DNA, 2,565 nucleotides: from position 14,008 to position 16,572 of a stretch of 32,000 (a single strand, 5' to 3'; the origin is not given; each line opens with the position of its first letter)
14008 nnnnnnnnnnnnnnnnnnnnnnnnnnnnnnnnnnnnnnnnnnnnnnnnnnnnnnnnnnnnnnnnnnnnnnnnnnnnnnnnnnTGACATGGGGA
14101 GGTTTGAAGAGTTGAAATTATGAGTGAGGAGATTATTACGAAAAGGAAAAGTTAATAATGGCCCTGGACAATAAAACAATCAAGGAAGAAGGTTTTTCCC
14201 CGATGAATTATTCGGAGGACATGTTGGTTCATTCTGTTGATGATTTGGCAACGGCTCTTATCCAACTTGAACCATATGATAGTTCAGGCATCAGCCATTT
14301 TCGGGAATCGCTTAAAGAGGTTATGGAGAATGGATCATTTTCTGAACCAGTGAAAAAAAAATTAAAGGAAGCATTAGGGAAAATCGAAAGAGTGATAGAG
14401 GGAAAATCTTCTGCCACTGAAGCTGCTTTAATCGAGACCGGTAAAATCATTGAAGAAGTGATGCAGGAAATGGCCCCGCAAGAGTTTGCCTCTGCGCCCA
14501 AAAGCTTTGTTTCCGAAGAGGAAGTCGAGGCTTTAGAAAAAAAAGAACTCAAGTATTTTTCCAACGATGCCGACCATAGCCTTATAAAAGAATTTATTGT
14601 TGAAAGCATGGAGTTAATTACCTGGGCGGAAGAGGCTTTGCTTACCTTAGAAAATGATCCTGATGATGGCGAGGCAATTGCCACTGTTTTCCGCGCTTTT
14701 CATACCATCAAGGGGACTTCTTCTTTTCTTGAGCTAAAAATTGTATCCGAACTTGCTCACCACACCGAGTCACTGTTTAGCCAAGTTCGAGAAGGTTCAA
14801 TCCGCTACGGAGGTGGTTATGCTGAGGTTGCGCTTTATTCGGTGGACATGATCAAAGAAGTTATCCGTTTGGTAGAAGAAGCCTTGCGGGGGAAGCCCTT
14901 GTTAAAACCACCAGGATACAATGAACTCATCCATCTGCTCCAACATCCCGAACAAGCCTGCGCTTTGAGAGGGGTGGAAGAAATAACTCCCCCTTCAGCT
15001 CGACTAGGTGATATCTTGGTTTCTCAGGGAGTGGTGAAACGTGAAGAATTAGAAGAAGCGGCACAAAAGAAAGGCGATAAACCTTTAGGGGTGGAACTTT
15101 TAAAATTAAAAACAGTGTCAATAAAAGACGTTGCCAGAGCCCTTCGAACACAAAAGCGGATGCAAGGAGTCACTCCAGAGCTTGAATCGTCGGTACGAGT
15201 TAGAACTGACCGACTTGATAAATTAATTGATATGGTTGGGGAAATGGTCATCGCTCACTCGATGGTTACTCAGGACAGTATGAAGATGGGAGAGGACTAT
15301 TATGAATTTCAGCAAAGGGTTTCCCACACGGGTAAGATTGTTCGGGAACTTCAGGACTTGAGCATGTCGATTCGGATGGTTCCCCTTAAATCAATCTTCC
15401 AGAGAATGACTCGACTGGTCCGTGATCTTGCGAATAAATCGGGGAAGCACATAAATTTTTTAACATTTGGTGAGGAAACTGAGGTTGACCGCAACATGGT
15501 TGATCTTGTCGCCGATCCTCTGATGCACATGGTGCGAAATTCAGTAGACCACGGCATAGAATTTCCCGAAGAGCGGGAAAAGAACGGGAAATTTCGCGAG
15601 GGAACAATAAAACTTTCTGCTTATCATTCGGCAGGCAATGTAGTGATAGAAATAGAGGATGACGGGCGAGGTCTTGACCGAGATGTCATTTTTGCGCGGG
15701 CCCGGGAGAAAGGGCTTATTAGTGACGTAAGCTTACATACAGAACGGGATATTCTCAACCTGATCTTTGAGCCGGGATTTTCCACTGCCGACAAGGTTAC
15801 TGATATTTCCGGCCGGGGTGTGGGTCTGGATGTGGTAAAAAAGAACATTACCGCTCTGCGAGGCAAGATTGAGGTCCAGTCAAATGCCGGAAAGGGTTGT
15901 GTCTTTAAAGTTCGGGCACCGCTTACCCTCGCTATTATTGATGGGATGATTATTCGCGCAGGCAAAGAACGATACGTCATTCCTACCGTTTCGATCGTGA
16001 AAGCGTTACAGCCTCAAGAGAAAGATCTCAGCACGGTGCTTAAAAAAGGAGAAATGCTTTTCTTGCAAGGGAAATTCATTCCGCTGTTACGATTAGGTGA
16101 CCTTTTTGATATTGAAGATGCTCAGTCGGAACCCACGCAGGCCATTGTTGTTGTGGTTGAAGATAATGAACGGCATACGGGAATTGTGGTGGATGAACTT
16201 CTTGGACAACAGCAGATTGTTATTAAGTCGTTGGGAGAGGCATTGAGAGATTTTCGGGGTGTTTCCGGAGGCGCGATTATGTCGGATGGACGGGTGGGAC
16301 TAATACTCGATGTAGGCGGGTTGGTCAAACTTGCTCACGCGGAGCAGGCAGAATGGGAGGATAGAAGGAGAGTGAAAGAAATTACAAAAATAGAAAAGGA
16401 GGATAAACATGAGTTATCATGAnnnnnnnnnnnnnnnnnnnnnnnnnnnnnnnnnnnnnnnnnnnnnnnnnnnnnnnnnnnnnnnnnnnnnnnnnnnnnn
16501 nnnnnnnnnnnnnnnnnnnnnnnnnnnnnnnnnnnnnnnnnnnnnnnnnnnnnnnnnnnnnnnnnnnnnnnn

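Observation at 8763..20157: Chemosensory operon carrying PilZ, MshEN-like and Hanks-kinase modules, apparently wired to c-di-GMP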

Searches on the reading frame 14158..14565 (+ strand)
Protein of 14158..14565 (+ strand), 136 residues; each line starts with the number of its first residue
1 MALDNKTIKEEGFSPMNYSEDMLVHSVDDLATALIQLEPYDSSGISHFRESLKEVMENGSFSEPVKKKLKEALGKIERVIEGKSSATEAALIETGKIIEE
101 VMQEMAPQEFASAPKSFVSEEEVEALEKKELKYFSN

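Call 9: search_protein_families(library=pfam, proteins=[window:14158-14565:+], max_evalue=10)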
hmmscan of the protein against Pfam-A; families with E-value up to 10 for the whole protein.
seq(136 aa): 1 family
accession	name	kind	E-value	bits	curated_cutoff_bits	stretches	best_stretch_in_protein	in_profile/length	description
PF08148.17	DSHCT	-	0.049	13.9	22.7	1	88-129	17-58/172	DSHCT (NUC185) domain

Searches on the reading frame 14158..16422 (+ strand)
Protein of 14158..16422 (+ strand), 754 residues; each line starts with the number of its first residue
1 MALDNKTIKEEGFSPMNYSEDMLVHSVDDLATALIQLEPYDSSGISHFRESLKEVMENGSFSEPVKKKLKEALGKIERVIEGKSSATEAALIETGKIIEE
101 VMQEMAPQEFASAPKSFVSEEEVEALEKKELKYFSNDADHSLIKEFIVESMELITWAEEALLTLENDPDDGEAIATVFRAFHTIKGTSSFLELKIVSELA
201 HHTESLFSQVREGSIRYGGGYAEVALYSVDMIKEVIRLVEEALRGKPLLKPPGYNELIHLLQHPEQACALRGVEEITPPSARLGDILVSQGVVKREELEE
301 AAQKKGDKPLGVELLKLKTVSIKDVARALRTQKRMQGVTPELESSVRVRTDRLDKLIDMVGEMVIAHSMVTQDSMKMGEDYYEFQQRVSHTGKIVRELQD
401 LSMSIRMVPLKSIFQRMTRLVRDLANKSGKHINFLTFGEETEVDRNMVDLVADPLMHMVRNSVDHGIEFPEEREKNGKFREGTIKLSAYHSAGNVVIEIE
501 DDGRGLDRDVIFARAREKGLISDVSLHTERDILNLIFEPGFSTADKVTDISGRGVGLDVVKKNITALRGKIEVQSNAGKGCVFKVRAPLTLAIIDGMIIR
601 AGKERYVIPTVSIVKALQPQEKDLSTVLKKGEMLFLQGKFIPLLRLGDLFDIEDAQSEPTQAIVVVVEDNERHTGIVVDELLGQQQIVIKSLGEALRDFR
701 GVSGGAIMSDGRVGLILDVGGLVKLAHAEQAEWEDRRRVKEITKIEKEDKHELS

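Call 3: search_protein_families(library=pfam, proteins=[window:14158-16422:+], max_evalue=0.01)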
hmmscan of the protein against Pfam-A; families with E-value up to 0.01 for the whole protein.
window:14158-16422:+ (754 aa): 4 families
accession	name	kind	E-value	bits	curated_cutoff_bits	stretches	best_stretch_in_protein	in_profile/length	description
PF01584.24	CheW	-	1.4e-23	83.5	23.5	1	596-724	2-135/138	CheW-like domain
PF02518.31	HATPase_c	-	1.8e-19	70.6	26.4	1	452-590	3-110/111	Histidine kinase-, DNA gyrase B-, and HSP90-like ATPase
PF02895.20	H-kinase_dim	-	1.3e-13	51.7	23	1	344-405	2-68/68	Signal transducing histidine kinase, homodimeric domain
PF01627.28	Hpt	-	6.2e-11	42.8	24.6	1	142-214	2-63/84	Hpt domain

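Call 10: search_protein_families(library=ncbifam, proteins=[window:14158-16422:+], max_evalue=0.01)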
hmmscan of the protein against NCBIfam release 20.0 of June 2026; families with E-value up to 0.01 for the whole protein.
window:14158-16422:+ (754 aa): 37 families (the best 25 are shown)
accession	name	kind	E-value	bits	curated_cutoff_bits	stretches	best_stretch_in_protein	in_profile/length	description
NF007835.0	PRK10547.1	equivalog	1.3e-124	417.2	793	2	328-730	262-664/670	chemotaxis protein CheA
NF041336.1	CheA_Halo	equivalog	1.4e-115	387.4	950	2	335-720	284-664/666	chemotaxis protein CheA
NF008468.0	PRK11360.1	equivalog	4.6e-09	35.2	646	1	528-589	552-608/616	two-component system sensor histidine kinase AtoS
NF010411.0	PRK13837.1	equivalog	5.5e-09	34.6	647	1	529-590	620-676/828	two-component system VirA-like sensor kinase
NF046044.1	PnpS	equivalog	5.9e-09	35.4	400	1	549-586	351-388/390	two-component system histidine kinase PnpS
NF008298.1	PRK11086.1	subfamily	7.8e-09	34.5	520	1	521-589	462-525/529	DcuS/MalK family sensor histidine kinase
NF053729.1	c-di-GMP_motif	domain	2.5e-08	33.6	38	1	282-332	1-53/53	cyclic di-GMP-binding domain-containing protein, MshE-related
NF007688.0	PRK10364.1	equivalog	5.1e-08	32.1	479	1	531-590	398-452/460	two-component system sensor histidine kinase ZraS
NF047874.1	MASE3_PAS_HK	subfamily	1.3e-07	30.9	560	1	531-591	566-627/655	MASE3 domain-containing sensor histidine kinase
NF041947.1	LuxQ_Vibrio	equivalog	2.5e-07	29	1200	1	521-592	627-699/843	quorum-sensing autoinducer 2 sensor kinase/phosphatase LuxQ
TIGR02966.1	phoR_proteo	equivalog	4e-07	29.4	334.2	1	548-586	294-332/333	phosphate regulon sensor histidine kinase PhoR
NF047496.1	HK_LIC11548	equivalog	2.5e-06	26.5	750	1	523-589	527-589/589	LIC_11548 family sensor histidine kinase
NF038348.1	T2SS_HK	subfamily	5.1e-06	25.2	450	1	521-589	508-573/574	histidine kinase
NF052574.1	HisKinEspCMyxo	equivalog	5.5e-06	24.8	1200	1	522-588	573-636/785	serine histidine kinase EspC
NF041832.1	near_NosP_CTERM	subfamily_domain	1.7e-05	24.1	400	1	533-590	168-226/370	NahK/ErcS family hybrid sensor histidine kinase/response regulator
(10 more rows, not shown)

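Call 28: find_homologous_proteins(query=window:14158-16419:+, max_evalue=1e-20)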
Query window:14158-16419:+ (754 aa): 5003 proteins with E <= 1e-20 among 8000 candidates; the best 120 are listed.
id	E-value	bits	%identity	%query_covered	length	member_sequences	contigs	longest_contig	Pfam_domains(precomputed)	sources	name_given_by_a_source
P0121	0.0e+0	1628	100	100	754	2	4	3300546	PF02895.21,PF01584.25,PF02518.32,PF01627.29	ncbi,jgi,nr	ncbi:MAG: chemotaxis protein CheA [Thermodesulfobacteriota bacterium]|jgi:two-component system chemo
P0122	0.0e+0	1350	87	97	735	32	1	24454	PF02895.21,PF01584.25,PF02518.32,PF01627.29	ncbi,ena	-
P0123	0.0e+0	1333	85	97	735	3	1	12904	PF02895.21,PF01584.25,PF02518.32,PF01627.29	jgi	-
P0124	0.0e+0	1319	85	96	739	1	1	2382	PF02895.21,PF01584.25,PF02518.32,PF01627.29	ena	-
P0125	0.0e+0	1287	85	94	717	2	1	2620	PF02895.21,PF01584.25,PF02518.32,PF01627.29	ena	-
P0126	2.3e-264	897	59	94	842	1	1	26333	PF02895.21,PF01584.25,PF02518.32,PF01627.29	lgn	-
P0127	2.6e-264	897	59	94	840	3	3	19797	PF02895.21,PF01584.25,PF02518.32,PF01627.29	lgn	-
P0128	4.6e-264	896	59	95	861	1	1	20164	PF02895.21,PF01584.25,PF02518.32,PF01627.29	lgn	-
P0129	6.6e-262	889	55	80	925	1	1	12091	PF02895.21,PF01584.25,PF02518.32,PF01627.29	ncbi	-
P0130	1.1e-261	888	59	94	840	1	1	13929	PF02895.21,PF01584.25,PF02518.32,PF01627.29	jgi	jgi:two-component system, chemotaxis family, sensor kinase CheA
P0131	4.0e-261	887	90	61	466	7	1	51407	PF02895.21,PF01584.25,PF02518.32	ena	-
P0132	7.6e-261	886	59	94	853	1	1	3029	PF02895.21,PF01584.25,PF02518.32,PF01627.29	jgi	-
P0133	9.6e-261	885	57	79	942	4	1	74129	PF02895.21,PF01584.25,PF02518.32,PF01627.29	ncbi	-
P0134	2.5e-258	877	55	79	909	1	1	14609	PF02895.21,PF01584.25,PF02518.32,PF01627.29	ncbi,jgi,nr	ncbi:MAG: chemotaxis protein CheA [Deltaproteobacteria bacterium]|nr:chemotaxis protein CheA [Deltap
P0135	2.7e-254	864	57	80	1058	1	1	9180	PF02895.21,PF01584.25,PF02518.32,PF01627.29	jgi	-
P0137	3.2e-250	851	57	94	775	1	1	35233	PF02895.21,PF01584.25,PF02518.32,PF01627.29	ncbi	-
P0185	6.4e-235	800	53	97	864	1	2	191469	PF02895.21,PF01584.25,PF02518.32,PF01627.29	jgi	jgi:two-component system, chemotaxis family, sensor kinase CheA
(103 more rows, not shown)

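Call 40: find_encoding_contigs(protein=P0185, flank=10000, max_places=1)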
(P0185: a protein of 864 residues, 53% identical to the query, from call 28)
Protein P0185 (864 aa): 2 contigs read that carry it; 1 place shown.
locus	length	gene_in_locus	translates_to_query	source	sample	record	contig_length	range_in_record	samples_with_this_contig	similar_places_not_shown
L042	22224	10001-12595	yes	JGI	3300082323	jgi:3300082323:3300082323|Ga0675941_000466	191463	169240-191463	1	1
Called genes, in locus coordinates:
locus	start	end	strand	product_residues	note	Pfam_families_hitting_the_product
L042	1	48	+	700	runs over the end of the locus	PF00771:FHIPEP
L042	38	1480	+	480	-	PF00448:SRP54, PF01926:MMR_HSR1 (faint), PF13401:AAA_22 (weak), PF02805:Ada_Zn_binding (weak)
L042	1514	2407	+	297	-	PF00142:Fer4_NifH (weak), PF02374:ArsA_ATPase (faint), PF06564:CBP_BcsQ (weak), PF10609:ParA, PF13614:AAA_31, PF01656:CbiA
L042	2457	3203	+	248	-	PF04542:Sigma70_r2, PF04539:Sigma70_r3 (weak), PF08281:Sigma70_r4_2, PF04545:Sigma70_r4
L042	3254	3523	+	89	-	-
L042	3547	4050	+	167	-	-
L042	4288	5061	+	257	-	PF00460:Flg_bb_rod, PF22692:LlgE_F_G_D1, PF06429:Flg_bbr_C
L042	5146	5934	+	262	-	PF00460:Flg_bb_rod, PF22692:LlgE_F_G_D1, PF06429:Flg_bbr_C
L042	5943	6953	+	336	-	PF08666:SAF, PF13144:ChapFlgA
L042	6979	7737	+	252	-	PF02107:FlgH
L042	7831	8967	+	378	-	PF02119:FlgI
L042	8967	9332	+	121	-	PF10135:Rod-binding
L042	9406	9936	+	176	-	PF05130:FlgN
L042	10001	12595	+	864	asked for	PF01627:Hpt, PF02895:H-kinase_dim, PF02518:HATPase_c, PF01584:CheW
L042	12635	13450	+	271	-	PF03705:CheR_N, PF01739:CheR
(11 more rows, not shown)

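Call 41: find_encoding_contigs(protein=P0133, flank=10000, max_places=1)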
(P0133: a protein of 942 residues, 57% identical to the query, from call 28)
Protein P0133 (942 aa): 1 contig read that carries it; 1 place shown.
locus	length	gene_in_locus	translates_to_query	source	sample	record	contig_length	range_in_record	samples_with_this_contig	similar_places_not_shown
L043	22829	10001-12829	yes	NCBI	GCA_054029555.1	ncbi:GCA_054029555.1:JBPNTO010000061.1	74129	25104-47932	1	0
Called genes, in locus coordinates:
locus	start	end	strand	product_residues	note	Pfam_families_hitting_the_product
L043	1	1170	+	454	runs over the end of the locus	-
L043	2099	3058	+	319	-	PF01584:CheW, PF00072:Response_reg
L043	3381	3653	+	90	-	-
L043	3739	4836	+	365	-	PF01594:AI-2E_transport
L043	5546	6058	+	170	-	PF01584:CheW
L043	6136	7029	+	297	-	PF12974:Phosphonate-bd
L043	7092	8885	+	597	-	PF00015:MCPsignal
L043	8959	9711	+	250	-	PF00072:Response_reg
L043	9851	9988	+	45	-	PF04316:FlgM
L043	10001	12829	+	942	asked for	PF01627:Hpt, PF02895:H-kinase_dim, PF02518:HATPase_c, PF01584:CheW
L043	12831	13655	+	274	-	PF03705:CheR_N, PF01739:CheR, PF08242:Methyltransf_12 (faint)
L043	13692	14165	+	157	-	PF03975:CheD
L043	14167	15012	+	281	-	PF08668:HDOD, PF01966:HD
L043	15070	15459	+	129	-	PF00072:Response_reg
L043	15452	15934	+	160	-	PF13690:CheX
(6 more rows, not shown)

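Call 42: find_encoding_contigs(protein=P0126, flank=10000, max_places=1)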
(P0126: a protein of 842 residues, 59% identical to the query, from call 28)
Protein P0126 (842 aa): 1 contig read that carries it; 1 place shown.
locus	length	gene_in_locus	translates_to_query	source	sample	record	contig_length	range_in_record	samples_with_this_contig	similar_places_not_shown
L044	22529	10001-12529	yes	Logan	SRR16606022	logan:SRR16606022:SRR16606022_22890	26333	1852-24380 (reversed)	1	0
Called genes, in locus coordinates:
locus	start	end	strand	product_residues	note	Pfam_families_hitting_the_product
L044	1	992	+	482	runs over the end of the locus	PF00448:SRP54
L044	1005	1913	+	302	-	PF00142:Fer4_NifH, PF02374:ArsA_ATPase (weak), PF06564:CBP_BcsQ (weak), PF10609:ParA, PF13614:AAA_31, PF01656:CbiA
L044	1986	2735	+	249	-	PF04542:Sigma70_r2, PF04539:Sigma70_r3, PF08281:Sigma70_r4_2, PF04545:Sigma70_r4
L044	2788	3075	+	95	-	-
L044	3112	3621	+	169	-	-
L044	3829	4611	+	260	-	PF00460:Flg_bb_rod, PF22692:LlgE_F_G_D1, PF06429:Flg_bbr_C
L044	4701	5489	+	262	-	PF00460:Flg_bb_rod, PF22692:LlgE_F_G_D1, PF06429:Flg_bbr_C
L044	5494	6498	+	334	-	PF08666:SAF (weak), PF13144:ChapFlgA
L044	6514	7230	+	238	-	PF02107:FlgH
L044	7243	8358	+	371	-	PF02119:FlgI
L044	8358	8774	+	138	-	PF10135:Rod-binding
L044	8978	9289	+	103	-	PF04316:FlgM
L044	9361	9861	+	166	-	PF05130:FlgN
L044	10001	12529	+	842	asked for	PF01627:Hpt, PF02895:H-kinase_dim, PF02518:HATPase_c, PF01584:CheW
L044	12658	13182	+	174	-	PF01584:CheW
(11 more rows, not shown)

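Call 43: find_encoding_contigs(protein=P0137, flank=10000, max_places=1)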
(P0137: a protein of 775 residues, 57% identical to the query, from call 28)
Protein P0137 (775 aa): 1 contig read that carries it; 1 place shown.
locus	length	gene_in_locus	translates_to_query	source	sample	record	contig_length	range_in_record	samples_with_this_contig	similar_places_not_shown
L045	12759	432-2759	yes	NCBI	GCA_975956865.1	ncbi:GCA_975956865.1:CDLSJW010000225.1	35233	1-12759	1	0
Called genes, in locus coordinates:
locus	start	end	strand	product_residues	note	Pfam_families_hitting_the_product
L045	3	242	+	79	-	?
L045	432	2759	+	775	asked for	PF01627:Hpt, PF02895:H-kinase_dim, PF02518:HATPase_c, PF01584:CheW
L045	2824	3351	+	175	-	PF01584:CheW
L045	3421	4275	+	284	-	PF03705:CheR_N, PF01739:CheR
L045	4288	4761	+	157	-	PF03975:CheD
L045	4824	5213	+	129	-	PF00072:Response_reg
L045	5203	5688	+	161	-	PF13690:CheX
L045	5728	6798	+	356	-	PF00072:Response_reg, PF01339:CheB_methylest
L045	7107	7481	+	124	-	PF00072:Response_reg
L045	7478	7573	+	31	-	-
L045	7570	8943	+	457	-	PF13492:GAF_3 (weak), PF00512:HisKA, PF02518:HATPase_c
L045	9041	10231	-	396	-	PF09594:GT87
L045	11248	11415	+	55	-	PF04964:Flp_Fap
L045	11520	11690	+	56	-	PF04964:Flp_Fap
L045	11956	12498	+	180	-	PF01478:Peptidase_A24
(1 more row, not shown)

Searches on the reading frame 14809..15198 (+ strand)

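Call 9: search_protein_families(library=pfam, proteins=[window:14809-15198:+], max_evalue=10)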
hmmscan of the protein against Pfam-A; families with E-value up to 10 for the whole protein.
seq(130 aa): 1 family
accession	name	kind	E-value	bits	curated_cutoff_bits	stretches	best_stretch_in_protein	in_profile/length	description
PF15769.10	DUF4698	-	0.1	11.9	28.6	1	69-127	209-267/481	Domain of unknown function (DUF4698)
